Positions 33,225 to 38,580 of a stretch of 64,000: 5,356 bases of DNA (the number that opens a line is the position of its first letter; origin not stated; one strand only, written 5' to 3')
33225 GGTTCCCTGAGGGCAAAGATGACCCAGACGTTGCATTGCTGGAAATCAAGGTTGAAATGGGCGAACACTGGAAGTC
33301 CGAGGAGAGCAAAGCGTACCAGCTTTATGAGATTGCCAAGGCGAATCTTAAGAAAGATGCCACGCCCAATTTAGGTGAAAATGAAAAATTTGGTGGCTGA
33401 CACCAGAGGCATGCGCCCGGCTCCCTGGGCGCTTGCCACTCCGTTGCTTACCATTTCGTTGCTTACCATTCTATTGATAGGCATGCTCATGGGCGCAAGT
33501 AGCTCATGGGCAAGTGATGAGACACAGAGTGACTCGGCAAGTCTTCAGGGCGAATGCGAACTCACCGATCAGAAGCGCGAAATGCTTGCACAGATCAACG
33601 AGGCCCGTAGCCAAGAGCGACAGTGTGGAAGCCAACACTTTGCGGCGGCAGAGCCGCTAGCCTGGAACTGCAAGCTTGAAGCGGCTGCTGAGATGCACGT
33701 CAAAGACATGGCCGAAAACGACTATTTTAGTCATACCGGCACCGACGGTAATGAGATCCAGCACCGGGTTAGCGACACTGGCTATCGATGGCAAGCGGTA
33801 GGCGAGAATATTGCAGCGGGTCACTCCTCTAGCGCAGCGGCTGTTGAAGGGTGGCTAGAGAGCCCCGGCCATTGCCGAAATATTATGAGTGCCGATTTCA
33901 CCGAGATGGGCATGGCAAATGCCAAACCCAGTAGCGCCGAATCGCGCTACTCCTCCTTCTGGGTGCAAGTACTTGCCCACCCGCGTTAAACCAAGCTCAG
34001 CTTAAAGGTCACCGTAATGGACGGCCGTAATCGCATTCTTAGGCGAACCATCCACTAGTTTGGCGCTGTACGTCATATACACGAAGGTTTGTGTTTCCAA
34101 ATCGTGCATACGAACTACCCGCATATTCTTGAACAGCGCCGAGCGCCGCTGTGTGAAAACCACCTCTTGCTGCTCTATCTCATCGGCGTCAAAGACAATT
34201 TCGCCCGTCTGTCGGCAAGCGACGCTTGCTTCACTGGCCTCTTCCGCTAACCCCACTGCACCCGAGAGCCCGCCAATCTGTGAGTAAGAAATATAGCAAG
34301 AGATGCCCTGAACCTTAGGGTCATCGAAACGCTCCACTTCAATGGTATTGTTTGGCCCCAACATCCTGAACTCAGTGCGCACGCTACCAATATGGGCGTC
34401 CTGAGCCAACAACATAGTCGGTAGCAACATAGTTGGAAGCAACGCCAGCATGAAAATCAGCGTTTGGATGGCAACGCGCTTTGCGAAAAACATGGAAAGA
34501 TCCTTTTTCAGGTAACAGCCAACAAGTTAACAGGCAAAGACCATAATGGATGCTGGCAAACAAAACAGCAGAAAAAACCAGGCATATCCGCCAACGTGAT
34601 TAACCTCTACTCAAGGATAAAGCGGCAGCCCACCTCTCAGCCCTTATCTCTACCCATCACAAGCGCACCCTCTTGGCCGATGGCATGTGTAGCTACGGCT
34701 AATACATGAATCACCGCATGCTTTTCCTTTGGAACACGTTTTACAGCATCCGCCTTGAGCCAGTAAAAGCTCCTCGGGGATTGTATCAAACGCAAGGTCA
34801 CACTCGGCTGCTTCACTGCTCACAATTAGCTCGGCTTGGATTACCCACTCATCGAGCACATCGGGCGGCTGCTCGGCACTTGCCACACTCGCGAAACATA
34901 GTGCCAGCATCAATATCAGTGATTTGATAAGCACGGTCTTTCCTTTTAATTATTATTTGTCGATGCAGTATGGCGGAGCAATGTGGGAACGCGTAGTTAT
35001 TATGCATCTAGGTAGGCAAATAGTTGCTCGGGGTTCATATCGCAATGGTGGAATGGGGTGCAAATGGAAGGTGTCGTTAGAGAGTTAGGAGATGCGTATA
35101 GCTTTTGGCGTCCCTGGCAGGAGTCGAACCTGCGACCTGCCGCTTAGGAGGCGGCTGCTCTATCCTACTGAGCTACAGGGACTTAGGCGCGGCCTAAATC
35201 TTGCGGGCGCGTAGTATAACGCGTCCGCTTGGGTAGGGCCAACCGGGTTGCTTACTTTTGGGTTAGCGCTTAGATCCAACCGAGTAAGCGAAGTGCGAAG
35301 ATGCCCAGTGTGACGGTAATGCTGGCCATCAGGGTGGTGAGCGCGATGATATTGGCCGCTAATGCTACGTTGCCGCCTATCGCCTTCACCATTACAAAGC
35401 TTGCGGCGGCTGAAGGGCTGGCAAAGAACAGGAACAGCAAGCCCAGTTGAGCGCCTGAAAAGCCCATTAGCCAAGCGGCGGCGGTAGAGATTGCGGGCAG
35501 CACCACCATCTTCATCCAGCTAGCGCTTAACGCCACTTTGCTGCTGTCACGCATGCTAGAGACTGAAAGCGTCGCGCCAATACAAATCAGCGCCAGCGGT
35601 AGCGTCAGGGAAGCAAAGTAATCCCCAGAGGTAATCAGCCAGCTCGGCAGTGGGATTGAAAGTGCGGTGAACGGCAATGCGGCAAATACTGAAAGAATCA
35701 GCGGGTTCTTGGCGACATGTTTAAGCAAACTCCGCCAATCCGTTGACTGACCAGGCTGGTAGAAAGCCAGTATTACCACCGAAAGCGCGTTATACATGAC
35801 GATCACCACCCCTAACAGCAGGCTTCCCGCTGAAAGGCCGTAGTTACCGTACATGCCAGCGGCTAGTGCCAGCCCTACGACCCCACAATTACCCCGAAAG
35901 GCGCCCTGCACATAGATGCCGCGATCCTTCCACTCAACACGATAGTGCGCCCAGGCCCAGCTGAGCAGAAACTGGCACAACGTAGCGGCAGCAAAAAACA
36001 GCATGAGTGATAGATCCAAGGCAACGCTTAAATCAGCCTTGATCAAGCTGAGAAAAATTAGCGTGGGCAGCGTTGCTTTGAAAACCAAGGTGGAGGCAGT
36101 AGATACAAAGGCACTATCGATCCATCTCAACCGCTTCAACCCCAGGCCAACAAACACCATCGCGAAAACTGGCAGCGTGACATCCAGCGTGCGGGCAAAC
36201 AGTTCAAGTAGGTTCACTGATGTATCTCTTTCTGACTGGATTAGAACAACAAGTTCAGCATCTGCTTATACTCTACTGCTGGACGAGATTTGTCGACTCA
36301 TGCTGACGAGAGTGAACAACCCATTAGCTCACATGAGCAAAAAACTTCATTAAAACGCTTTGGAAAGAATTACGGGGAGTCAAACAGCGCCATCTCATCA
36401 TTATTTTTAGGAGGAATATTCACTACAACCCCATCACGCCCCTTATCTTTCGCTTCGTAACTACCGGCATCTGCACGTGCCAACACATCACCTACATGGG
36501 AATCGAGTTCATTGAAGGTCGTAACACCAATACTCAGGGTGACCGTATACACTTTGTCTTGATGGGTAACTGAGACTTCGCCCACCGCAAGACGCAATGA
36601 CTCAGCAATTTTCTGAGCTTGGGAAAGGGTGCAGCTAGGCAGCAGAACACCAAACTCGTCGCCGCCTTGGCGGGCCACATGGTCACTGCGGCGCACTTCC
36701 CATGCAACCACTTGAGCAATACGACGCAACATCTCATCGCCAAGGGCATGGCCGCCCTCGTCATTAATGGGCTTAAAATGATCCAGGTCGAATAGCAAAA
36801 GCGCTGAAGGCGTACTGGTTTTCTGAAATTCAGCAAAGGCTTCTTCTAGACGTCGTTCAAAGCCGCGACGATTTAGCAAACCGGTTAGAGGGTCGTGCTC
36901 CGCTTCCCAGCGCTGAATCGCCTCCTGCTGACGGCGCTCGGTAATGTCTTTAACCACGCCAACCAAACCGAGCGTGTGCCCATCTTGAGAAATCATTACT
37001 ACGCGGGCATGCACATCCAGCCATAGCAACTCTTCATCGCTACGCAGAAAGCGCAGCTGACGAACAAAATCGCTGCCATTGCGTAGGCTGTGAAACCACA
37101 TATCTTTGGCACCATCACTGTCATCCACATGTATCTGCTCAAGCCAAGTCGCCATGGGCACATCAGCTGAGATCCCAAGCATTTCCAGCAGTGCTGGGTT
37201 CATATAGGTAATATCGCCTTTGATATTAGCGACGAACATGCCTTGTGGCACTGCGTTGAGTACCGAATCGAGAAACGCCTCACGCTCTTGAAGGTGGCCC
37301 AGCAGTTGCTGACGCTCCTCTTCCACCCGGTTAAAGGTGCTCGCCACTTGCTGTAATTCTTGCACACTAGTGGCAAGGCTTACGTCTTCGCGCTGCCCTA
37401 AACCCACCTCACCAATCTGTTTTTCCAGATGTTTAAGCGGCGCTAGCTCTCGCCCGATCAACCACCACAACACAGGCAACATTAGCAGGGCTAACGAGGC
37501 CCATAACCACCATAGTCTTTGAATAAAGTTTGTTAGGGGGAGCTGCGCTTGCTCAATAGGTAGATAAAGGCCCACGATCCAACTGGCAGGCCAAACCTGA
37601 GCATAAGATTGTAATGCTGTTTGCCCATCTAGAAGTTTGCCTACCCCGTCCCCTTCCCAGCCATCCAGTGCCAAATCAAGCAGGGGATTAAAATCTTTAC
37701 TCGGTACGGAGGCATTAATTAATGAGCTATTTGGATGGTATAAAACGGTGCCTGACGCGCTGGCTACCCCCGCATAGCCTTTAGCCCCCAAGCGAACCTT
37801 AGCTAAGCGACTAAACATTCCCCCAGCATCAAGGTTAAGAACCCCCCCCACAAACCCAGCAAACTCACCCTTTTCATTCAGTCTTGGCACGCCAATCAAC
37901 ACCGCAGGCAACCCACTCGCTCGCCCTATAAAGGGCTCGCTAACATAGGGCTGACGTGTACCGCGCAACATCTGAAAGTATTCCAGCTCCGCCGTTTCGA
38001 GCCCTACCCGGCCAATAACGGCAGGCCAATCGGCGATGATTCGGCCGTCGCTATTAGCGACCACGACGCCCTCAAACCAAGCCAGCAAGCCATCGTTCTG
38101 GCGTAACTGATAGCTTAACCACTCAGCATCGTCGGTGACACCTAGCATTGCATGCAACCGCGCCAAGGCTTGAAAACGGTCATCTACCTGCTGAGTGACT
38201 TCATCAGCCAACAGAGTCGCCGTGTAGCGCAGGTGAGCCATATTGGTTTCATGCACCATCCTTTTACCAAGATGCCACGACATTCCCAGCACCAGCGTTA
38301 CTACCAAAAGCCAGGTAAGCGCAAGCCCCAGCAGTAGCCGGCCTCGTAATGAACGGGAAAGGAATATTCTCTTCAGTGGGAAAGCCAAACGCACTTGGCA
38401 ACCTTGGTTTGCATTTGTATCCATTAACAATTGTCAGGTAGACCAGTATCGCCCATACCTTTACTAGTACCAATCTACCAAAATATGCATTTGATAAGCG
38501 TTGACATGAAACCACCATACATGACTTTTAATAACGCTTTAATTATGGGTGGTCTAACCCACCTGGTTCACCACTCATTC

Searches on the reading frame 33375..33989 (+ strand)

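Call 109: search_protein_families(library=pfam, proteins=[window:33375-33989:+], max_evalue=0.00001)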
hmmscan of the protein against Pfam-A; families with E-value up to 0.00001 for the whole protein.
window:33375-33989:+ (204 aa): 1 family
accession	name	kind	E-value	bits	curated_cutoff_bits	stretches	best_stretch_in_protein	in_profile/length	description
PF00188.32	CAP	-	2.5e-22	80.4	21.1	1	73-199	3-116/117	Cysteine-rich secretory protein family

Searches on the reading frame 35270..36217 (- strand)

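Call 109: search_protein_families(library=pfam, proteins=[window:35270-36217:-], max_evalue=0.00001)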
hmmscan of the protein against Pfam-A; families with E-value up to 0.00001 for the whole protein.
window:35270-36217:- (315 aa): 1 family
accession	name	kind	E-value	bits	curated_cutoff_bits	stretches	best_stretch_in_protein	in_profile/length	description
PF03547.23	Mem_trans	-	2e-19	69.9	25.7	1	15-304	7-341/343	Membrane transport protein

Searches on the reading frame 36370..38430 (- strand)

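Call 109: search_protein_families(library=pfam, proteins=[window:36370-38430:-], max_evalue=0.00001)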
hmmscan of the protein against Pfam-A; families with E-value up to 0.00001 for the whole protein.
window:36370-38430:- (686 aa): 6 families
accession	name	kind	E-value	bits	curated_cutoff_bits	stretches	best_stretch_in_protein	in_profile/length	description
PF00990.26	GGDEF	-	1e-41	142.8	23.8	1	510-666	1-160/161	Diguanylate cyclase, GGDEF domain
PF02743.24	dCache_1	-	5.2e-13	49.5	45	1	116-279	65-230/240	Cache domain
PF13426.13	PAS_9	-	9.5e-12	45.6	27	1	395-498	1-103/103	PAS domain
PF08447.18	PAS_3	-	3.9e-11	43.5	25.6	1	408-493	2-89/89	PAS fold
PF00989.32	PAS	-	5.2e-10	39.8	22.6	1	386-496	2-113/113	PAS fold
PF13188.13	PAS_8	-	1.1e-08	35.1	21.8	1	386-438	2-55/65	PAS domain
